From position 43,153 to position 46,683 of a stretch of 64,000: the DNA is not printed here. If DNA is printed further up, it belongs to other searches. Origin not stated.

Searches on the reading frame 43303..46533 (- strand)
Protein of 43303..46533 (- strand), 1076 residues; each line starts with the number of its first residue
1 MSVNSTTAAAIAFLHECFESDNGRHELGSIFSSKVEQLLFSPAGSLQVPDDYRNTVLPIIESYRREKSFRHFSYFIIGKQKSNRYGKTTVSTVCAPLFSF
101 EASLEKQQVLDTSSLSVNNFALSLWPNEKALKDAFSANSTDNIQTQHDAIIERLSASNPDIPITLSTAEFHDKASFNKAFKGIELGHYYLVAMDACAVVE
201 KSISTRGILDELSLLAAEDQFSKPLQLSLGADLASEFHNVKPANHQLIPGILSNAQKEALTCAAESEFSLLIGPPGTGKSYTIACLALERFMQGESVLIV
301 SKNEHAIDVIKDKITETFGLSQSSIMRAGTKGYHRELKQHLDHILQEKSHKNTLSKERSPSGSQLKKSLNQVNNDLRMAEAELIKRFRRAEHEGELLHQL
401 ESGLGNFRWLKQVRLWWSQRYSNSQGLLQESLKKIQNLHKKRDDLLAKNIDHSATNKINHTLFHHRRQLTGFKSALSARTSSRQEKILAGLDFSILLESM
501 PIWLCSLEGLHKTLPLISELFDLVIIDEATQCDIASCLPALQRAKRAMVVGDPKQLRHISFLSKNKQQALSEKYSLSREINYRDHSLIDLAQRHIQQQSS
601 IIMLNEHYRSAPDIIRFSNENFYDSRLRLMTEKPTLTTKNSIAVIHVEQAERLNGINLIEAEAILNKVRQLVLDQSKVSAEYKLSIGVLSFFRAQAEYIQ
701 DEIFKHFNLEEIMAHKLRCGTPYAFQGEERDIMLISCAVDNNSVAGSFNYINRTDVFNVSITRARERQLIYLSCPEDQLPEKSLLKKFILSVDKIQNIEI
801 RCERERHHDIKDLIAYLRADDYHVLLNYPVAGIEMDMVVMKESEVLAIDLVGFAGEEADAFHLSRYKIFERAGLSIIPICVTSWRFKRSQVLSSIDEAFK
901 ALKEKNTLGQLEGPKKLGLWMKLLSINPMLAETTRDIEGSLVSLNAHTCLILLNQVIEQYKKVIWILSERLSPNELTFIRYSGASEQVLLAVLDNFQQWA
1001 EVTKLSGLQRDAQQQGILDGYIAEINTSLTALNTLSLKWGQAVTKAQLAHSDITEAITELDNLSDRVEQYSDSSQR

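Call 5: search_protein_families(library=ncbifam, proteins=[window:43303-46533:-])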
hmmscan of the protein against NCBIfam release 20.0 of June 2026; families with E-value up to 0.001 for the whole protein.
window:43303-46533:- (1076 aa): 7 families
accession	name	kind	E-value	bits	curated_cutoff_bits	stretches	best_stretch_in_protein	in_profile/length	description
NF058533.1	antiphage_ProA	equivalog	7.9e-46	156.2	1500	2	430-907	1212-1711/1903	anti-phage protein ProA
TIGR00376.1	TIGR00376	hypoth_equivalog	1.4e-29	103.1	348.9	2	517-789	360-624/639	IGHMBP2 family helicase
NF040671.1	PLuB_AAA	exception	5.5e-28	96.9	999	2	521-771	963-1229/1256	PLuB system helicase-like protein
NF042953.1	Hhe_antiphage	equivalog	9.1e-28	96.2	2000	2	521-778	1282-1543/1797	DUF4011 domain-containing anti-phage protein Hhe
TIGR01447.1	recD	equivalog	4e-07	29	310.15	1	242-287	138-184/597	exodeoxyribonuclease V subunit alpha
TIGR01448.2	helicase_RecD2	equivalog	6.9e-07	27.8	500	1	251-286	316-351/713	SF1B family DNA helicase RecD2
NF005992.0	PRK08116.1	subfamily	0.00081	18.6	189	0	270-327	118-174/269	hypothetical protein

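Call 6: search_protein_families(library=pfam, proteins=[window:43303-46533:-])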
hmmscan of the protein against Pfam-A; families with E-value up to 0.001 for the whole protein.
window:43303-46533:- (1076 aa): 9 families
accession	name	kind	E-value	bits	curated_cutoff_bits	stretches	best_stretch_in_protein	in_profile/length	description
PF13086.12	AAA_11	-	9.8e-28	98.1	27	1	254-557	4-251/257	AAA domain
PF13087.12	AAA_12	-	2.8e-23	83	27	1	590-769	5-189/195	AAA domain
PF13245.12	AAA_19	-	7.5e-11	42.8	25.1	1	256-350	1-85/134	AAA domain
PF13604.12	AAA_30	-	1.4e-10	41.7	27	1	252-314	2-66/191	AAA domain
PF01443.25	Viral_helicase1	-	1.2e-06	29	21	0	520-598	59-137/228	Viral superfamily 1 RNA helicase core domain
PF02562.22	PhoH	-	4.6e-06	26.7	27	1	253-357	6-103/205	PhoH-like protein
PF18741.7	MTES_1575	-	1.1e-05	25.8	38.2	1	812-897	4-94/96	REase_MTES_1575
PF20720.3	nSTAND3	-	5.6e-05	23.3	27.2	1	255-313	6-64/155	Novel STAND NTPase 3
PF04851.21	ResIII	-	0.00051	20.4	22.5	0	256-332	8-88/164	Type III restriction enzyme, res subunit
